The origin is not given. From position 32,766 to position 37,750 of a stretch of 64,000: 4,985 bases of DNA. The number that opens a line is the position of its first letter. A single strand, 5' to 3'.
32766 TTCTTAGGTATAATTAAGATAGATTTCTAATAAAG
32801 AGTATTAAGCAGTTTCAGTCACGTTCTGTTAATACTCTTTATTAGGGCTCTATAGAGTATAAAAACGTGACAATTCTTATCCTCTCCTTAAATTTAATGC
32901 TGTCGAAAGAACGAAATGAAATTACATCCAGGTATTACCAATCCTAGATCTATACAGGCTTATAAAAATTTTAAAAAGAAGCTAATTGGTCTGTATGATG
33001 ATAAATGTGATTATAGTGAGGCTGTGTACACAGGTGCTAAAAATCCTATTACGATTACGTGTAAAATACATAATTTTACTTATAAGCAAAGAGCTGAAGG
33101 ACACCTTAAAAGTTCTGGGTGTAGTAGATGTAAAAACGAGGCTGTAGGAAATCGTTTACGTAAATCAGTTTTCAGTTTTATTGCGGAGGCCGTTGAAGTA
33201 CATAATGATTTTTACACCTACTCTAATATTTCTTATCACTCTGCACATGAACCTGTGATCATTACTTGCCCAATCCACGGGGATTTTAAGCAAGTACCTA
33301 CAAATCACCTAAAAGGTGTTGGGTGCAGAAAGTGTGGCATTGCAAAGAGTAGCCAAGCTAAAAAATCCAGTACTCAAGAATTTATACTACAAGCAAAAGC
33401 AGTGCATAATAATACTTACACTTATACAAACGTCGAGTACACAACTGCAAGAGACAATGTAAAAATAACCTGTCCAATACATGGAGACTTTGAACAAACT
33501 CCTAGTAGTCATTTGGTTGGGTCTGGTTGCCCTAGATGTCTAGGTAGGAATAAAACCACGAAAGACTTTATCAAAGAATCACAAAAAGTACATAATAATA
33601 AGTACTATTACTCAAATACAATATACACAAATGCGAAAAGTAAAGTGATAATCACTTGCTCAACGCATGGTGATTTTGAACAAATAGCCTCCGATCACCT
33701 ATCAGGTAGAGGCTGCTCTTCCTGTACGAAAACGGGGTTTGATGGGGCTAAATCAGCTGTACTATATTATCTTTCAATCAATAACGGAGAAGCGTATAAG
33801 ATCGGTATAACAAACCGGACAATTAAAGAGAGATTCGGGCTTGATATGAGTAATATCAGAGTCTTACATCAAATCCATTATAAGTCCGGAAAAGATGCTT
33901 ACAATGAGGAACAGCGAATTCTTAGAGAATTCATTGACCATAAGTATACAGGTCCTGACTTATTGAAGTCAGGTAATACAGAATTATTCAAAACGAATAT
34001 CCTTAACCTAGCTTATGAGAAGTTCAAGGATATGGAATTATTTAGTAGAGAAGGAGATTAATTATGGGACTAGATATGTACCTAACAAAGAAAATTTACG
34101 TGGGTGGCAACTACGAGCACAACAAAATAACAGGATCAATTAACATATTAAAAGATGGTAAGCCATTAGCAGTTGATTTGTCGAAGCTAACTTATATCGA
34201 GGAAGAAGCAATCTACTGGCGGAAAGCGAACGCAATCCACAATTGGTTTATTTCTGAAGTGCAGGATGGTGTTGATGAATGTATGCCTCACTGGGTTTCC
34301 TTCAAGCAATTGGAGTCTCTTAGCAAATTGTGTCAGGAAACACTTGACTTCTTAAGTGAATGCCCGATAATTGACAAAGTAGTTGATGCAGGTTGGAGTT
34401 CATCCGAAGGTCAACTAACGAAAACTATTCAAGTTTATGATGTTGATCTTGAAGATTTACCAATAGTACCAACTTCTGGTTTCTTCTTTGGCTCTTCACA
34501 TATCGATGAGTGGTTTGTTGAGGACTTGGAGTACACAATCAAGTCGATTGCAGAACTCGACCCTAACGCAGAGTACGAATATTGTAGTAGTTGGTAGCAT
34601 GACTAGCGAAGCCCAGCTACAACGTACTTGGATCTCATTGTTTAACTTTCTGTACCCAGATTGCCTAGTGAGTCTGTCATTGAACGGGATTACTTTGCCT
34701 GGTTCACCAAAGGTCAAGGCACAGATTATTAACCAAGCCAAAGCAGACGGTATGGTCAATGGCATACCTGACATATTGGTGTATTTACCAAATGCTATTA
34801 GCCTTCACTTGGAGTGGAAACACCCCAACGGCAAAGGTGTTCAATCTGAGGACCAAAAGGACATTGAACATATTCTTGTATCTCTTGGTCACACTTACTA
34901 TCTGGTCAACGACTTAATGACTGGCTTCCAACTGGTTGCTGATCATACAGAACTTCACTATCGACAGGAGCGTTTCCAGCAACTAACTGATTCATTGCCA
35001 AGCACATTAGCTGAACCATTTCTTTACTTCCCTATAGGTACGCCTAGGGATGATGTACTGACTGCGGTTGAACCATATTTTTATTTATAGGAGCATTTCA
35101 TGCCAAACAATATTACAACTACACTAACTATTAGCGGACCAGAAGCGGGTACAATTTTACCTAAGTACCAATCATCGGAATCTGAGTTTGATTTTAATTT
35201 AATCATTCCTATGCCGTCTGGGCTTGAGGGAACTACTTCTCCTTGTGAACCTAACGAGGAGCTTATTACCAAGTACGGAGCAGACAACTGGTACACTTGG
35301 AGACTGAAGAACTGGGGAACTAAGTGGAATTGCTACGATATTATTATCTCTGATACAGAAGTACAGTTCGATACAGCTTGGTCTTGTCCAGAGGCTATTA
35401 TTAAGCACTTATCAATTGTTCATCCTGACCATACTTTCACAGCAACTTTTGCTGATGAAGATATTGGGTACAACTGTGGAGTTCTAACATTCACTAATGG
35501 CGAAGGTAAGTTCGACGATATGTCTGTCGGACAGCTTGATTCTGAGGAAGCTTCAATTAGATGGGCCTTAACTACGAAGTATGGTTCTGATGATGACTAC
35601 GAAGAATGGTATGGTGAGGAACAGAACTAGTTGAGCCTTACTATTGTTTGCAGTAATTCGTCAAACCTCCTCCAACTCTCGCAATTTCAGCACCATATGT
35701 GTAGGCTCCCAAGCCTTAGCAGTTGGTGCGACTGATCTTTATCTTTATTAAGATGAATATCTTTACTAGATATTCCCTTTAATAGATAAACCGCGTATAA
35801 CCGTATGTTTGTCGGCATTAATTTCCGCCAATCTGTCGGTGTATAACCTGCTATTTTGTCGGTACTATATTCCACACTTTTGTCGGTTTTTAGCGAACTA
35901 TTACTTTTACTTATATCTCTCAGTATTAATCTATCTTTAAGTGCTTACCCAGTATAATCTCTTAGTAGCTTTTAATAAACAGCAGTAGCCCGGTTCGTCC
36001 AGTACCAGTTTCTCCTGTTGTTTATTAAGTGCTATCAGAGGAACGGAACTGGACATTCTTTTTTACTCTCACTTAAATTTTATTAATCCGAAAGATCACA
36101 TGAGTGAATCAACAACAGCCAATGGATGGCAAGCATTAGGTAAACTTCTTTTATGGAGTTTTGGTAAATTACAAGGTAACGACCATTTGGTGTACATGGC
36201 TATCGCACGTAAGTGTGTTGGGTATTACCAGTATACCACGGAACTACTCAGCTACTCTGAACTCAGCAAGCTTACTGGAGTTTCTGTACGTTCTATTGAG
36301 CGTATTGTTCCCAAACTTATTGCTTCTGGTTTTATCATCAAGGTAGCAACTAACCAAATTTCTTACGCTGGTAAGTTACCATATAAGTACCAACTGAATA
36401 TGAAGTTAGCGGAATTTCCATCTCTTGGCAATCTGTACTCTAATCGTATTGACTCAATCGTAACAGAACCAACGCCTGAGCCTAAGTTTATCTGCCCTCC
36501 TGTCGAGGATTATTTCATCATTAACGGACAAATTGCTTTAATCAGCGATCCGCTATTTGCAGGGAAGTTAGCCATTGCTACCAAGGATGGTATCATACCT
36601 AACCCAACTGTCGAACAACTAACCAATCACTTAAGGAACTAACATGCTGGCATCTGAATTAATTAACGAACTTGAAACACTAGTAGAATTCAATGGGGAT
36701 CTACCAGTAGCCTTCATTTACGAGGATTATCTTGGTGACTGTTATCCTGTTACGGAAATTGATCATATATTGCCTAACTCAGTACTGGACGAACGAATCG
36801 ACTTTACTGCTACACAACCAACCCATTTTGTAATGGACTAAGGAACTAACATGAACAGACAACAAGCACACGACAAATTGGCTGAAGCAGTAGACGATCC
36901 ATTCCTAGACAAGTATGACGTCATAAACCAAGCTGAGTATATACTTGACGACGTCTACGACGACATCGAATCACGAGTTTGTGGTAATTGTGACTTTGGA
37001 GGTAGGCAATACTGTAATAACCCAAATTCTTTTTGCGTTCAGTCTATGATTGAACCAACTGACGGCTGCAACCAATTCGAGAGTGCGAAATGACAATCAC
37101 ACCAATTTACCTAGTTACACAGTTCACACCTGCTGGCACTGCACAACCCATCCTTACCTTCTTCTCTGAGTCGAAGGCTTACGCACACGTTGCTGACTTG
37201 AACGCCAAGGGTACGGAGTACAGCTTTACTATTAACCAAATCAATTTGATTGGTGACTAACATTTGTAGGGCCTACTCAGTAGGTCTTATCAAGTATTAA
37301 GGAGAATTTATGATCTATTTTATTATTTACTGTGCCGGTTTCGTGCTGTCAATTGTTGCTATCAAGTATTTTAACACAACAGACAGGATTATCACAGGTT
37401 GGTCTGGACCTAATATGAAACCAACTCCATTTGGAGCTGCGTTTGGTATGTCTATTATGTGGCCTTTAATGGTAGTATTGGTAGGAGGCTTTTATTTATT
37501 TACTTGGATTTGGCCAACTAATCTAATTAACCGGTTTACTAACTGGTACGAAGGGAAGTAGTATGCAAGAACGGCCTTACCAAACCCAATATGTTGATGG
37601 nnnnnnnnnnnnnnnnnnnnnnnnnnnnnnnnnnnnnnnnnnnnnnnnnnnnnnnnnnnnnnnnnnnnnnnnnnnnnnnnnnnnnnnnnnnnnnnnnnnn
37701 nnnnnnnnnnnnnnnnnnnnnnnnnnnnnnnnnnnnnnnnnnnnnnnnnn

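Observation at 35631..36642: Iteron array plus initiator-like HTH gene: candidate replication origin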

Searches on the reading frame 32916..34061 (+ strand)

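Call 9: search_protein_families(library=pfam, proteins=[window:32916-34061:+], max_evalue=0.01)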
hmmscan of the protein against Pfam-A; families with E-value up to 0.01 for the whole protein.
window:32916-34061:+ (381 aa): 5 families
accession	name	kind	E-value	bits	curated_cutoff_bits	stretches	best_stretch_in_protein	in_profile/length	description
PF05265.19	DUF723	-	5.9e-10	39.4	20.9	2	88-141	5-60/60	Protein of unknown function (DUF723)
PF14311.12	DUF4379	-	1.2e-05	25.9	24.5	0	167-210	12-55/56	Probable Treble clef zinc finger domain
PF23545.1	Zn_ribbon_HMPTM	-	7e-05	22.7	27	0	247-257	32-42/45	HMPTM N-terminal zinc ribbon domain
PF21817.3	CapR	-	0.0036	17.9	24.2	0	154-208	2-66/67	CapR homology domain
PF10544.15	T5orf172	-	0.005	17.8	20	0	285-361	5-89/101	T5orf172 domain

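Call 10: search_protein_families(library=phrogs, proteins=[window:32916-34061:+], max_evalue=0.01)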
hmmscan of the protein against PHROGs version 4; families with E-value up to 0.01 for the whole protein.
window:32916-34061:+ (381 aa): 3 families
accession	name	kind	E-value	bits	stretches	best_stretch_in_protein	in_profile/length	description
phrog_681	-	DNA, RNA and nucleotide metabolism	4.8e-70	237.7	1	20-372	185-536/576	endonuclease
phrog_4605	-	unknown function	5.8e-47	160.3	4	155-210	51-107/151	-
phrog_559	-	DNA, RNA and nucleotide metabolism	1.6e-39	137.2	2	17-208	126-303/607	HNH endonuclease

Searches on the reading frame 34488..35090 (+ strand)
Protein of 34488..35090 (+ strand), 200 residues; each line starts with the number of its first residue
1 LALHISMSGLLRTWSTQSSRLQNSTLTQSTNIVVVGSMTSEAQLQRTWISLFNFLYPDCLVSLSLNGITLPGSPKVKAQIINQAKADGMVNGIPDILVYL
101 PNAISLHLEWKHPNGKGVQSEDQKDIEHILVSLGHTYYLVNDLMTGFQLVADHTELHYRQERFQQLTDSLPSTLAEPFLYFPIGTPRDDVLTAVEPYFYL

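Call 9: search_protein_families(library=pfam, proteins=[window:34488-35090:+], max_evalue=0.01)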
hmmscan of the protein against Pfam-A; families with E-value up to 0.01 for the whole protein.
window:34488-35090:+ (200 aa): 0 families

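Call 10: search_protein_families(library=phrogs, proteins=[window:34488-35090:+], max_evalue=0.01)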
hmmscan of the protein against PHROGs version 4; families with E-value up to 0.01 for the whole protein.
window:34488-35090:+ (200 aa): 3 families
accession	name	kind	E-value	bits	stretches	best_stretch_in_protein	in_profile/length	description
phrog_824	-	unknown function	6.7e-12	46.9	1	34-161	59-182/265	-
phrog_93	-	DNA, RNA and nucleotide metabolism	0.00015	21.5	1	89-144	379-431/613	endonuclease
phrog_5702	-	DNA, RNA and nucleotide metabolism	0.0099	16.9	0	88-135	2-48/70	Holliday junction resolvase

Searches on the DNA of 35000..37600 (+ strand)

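Call 3: search_dna_similar(query=window:35000-37600:+, collection=phages, mode=near, max_rows=25)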
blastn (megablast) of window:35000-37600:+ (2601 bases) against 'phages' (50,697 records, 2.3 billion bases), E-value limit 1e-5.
No match.

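Call 29: search_rna_families(source=window, start=35400, end=36300, threshold=evalue, max_evalue=10, show_alignments=3)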
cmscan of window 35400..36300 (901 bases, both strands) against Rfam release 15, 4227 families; matches with E-value up to 10: 5.
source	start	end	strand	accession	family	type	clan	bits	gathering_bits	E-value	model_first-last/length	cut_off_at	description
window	36027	36113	-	RF00335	snoZ13_snr52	Gene; snRNA; snoRNA; CD-box;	-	16.6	47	7.2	1-101/101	no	Small nucleolar RNA Z13/snr52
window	35741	35787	-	RF03630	mir-2818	Gene; miRNA;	-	15.3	90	6.4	1-60/60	no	mir-2818 microRNA precursor family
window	35439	35457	+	RF01136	sR28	Gene; snRNA; snoRNA; CD-box;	-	11.5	39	3.3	37-55/55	no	Small nucleolar RNA sR28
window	35711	35863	-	RF00372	sroH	Gene; sRNA;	-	11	80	5.1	1-161/161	no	sroH RNA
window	35408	35495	+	RF02250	Six3os1_5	Gene; lncRNA;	-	9.8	50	2.7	187-272/272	no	Six3os1 conserved region 5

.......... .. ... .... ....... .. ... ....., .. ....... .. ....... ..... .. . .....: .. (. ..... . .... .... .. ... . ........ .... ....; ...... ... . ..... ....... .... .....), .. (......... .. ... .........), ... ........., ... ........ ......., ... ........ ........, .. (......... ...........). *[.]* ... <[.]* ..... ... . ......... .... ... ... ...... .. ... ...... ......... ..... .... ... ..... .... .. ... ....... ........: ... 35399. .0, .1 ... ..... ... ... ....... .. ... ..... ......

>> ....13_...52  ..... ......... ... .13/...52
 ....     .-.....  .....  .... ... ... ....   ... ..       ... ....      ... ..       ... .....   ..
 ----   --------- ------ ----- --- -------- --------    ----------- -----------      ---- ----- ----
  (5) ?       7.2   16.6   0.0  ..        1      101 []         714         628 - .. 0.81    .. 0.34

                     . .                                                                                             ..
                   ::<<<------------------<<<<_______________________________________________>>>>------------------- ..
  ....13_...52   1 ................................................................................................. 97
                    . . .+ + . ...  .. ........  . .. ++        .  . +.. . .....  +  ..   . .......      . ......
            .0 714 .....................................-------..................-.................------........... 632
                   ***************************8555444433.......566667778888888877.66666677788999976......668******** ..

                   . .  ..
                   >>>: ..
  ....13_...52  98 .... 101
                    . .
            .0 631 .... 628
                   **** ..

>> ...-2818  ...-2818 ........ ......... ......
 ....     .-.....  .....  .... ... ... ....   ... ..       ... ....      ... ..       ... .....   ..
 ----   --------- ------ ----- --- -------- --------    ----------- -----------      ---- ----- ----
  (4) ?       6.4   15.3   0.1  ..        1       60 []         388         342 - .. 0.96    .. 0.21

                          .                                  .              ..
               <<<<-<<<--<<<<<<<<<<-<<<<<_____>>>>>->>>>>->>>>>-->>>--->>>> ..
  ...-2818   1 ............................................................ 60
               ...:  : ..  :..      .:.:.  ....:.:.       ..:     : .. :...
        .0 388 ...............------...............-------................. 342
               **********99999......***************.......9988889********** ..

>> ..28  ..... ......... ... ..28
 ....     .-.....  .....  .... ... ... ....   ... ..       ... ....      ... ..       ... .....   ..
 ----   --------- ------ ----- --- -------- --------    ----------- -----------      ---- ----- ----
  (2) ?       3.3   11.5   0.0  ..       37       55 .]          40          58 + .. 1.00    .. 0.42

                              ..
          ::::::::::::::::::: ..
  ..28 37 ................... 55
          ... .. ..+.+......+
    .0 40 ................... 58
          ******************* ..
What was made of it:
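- Tried and rejected: Rfam on 35400-36300: only noise, nothing near any gathering score (call 29).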

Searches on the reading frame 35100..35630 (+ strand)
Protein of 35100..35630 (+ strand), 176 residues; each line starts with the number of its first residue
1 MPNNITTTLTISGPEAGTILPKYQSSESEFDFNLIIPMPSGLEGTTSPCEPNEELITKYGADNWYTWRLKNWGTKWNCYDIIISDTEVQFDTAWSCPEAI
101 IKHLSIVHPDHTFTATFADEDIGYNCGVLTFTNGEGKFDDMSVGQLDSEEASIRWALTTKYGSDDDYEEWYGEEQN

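Call 9: search_protein_families(library=pfam, proteins=[window:35100-35630:+], max_evalue=0.01)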
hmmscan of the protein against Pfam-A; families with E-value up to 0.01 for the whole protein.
window:35100-35630:+ (176 aa): 1 family
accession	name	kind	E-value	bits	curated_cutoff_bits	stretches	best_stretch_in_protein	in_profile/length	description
PF18406.6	DUF1281_C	-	2.3e-13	50.3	22.8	1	72-144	2-71/88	Ferredoxin-like domain in Api92-like protein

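Call 10: search_protein_families(library=phrogs, proteins=[window:35100-35630:+], max_evalue=0.01)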
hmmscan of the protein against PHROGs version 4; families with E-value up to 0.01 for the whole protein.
window:35100-35630:+ (176 aa): 3 families
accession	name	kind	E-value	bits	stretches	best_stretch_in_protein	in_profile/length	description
phrog_12644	-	unknown function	8.7e-29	101.9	1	57-156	109-211/236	-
phrog_20518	-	unknown function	3.2e-13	51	1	61-107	104-156/177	-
phrog_37043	-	unknown function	0.0059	16.8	1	60-135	190-270/308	-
